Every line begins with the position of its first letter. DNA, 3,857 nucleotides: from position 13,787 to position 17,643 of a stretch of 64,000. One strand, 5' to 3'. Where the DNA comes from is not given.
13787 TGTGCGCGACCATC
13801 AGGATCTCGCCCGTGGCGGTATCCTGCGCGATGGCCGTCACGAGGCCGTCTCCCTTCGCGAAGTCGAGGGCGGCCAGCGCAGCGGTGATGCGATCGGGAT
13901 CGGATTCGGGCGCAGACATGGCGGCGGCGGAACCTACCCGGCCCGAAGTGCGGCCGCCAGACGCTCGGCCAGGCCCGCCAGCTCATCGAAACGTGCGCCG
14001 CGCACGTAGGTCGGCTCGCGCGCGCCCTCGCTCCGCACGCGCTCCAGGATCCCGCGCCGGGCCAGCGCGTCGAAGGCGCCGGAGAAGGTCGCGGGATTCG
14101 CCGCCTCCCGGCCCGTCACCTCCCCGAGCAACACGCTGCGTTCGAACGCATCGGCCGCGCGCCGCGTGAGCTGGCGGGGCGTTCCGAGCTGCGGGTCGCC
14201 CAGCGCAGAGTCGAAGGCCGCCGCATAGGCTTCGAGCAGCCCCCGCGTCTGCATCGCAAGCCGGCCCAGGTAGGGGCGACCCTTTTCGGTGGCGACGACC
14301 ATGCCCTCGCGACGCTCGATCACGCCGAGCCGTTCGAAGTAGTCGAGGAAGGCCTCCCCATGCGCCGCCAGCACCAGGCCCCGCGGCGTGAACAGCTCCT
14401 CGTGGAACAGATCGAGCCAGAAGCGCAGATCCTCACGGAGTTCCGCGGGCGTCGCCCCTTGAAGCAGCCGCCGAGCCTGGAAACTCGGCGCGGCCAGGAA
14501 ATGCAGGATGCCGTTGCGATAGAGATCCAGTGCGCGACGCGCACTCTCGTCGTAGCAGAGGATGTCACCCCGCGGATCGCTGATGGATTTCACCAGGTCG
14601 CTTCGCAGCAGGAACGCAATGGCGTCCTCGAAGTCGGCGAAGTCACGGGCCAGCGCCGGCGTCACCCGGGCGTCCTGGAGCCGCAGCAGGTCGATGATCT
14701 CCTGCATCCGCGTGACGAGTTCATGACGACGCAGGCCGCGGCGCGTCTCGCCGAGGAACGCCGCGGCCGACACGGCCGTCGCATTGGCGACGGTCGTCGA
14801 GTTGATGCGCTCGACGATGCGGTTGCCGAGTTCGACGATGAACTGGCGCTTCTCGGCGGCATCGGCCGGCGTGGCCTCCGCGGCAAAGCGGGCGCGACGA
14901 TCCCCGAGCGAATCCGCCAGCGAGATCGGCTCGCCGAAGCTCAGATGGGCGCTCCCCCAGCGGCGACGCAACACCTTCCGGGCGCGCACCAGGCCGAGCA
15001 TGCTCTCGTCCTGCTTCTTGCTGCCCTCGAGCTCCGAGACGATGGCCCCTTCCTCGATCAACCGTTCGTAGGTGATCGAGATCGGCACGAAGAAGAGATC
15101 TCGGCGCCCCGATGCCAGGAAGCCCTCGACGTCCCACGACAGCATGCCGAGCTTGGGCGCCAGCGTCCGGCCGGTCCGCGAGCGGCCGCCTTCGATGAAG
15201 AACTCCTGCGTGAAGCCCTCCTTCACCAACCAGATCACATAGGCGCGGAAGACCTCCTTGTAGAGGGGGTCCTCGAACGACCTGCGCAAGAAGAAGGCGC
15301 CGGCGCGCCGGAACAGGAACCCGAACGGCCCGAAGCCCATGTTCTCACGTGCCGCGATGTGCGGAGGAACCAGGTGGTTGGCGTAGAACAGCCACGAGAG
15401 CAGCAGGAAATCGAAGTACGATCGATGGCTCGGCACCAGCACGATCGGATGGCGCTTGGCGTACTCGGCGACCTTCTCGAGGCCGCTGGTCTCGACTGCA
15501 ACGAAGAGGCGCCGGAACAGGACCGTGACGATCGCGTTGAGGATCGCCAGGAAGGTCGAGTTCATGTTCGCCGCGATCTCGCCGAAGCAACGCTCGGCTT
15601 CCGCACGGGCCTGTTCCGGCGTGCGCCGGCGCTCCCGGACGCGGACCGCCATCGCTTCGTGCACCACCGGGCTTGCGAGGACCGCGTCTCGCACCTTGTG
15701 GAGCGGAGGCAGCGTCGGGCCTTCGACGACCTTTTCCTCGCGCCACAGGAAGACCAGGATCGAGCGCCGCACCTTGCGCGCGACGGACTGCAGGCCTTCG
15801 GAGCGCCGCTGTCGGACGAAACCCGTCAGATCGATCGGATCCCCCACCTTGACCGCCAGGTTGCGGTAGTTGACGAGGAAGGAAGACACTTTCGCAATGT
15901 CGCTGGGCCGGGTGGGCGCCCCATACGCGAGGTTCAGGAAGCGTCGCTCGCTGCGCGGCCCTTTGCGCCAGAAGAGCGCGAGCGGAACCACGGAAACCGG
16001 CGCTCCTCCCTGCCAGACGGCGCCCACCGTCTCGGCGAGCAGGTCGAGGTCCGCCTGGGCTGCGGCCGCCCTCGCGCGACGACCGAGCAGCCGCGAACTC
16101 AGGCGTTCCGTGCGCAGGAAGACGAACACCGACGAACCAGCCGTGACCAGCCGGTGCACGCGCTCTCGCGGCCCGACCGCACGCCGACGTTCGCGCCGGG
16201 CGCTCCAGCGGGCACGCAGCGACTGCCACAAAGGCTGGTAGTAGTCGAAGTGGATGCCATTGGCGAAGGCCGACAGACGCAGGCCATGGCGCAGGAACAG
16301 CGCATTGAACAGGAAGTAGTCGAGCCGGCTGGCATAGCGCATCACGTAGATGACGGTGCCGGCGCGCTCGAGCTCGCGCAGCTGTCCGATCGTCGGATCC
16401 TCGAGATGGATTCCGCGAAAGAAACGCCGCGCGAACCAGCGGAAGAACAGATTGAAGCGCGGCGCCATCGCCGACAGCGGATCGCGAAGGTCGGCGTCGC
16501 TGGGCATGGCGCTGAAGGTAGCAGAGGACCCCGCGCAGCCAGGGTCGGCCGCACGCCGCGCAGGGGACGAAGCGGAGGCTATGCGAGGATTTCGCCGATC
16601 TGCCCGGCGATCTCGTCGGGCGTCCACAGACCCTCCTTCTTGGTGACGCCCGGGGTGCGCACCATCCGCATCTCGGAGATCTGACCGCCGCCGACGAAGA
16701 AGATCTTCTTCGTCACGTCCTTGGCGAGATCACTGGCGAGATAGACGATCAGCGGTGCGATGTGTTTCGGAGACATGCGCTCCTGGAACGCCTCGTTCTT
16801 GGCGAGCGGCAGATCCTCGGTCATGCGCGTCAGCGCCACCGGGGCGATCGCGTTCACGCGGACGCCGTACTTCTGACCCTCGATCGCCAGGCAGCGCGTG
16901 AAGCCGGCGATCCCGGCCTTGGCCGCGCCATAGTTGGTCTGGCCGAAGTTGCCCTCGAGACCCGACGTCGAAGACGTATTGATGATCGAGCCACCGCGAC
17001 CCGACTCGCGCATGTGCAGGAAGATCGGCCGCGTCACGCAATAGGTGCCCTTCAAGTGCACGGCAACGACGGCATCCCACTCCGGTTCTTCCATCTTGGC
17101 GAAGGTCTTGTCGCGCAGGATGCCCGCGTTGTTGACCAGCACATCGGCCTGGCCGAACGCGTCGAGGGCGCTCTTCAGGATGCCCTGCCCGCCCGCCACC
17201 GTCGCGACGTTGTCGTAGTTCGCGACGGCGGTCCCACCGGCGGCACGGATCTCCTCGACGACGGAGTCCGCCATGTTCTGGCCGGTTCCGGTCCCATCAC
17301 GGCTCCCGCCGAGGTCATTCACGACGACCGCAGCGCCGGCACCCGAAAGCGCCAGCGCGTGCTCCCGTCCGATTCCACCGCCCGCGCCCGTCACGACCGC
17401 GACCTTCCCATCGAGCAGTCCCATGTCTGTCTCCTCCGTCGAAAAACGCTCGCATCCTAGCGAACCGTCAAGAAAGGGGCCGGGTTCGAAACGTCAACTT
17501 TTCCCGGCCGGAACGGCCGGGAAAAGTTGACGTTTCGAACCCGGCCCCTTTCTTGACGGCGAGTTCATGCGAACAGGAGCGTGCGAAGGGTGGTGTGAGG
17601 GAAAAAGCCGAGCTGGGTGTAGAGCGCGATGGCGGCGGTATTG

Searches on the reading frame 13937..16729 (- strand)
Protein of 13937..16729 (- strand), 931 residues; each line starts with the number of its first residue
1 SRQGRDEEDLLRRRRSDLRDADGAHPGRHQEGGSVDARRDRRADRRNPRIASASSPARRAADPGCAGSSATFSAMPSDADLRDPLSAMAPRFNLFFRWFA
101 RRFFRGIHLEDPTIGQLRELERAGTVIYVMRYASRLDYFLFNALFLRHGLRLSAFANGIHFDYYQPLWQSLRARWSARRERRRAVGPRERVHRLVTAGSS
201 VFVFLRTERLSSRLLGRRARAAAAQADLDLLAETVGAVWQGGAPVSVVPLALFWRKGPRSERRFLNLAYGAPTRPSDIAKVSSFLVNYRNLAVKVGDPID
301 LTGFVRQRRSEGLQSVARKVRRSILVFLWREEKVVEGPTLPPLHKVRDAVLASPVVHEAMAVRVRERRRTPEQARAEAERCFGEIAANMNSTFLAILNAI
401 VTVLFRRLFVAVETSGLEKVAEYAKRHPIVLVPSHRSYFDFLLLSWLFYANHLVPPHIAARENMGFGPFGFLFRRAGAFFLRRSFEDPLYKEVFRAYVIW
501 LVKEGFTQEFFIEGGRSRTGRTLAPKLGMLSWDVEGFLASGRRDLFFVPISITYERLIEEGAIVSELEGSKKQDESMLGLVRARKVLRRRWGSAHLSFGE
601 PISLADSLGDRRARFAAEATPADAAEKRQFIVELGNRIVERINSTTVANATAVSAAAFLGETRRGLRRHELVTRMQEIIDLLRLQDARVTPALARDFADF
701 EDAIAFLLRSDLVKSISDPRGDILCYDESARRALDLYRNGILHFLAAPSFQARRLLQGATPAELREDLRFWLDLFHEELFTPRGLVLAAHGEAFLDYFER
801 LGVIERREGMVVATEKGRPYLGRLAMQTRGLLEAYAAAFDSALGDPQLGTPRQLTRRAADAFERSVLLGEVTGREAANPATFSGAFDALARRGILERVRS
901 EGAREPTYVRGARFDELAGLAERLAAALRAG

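Call 58: search_protein_families(library=pfam, proteins=[window:13937-16729:-], max_evalue=0.00001)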
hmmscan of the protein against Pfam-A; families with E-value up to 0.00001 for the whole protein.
window:13937-16729:- (931 aa): 2 families
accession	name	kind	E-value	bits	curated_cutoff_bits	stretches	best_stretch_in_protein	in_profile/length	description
PF19277.4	GPAT_C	-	1.8e-56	192.4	25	1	564-896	2-342/344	Glycerol-3-phosphate acyltransferase C-terminal region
PF01553.26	Acyltransferase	-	1.7e-26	93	23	1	415-552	5-131/132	Acyltransferase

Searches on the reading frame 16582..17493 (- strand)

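Call 58: search_protein_families(library=pfam, proteins=[window:16582-17493:-], max_evalue=0.00001)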
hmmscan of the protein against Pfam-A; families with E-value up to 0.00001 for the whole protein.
window:16582-17493:- (304 aa): 3 families
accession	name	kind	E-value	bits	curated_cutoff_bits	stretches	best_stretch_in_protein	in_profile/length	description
PF00106.31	adh_short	-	3.4e-42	144.6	26.6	1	30-227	1-189/195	short chain dehydrogenase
PF13561.12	adh_short_C2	-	2.1e-36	126.1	27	1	36-270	1-234/236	Enoyl-(Acyl carrier protein) reductase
PF08659.16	KR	-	2.2e-14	54.2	22.6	1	33-206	4-167/180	KR domain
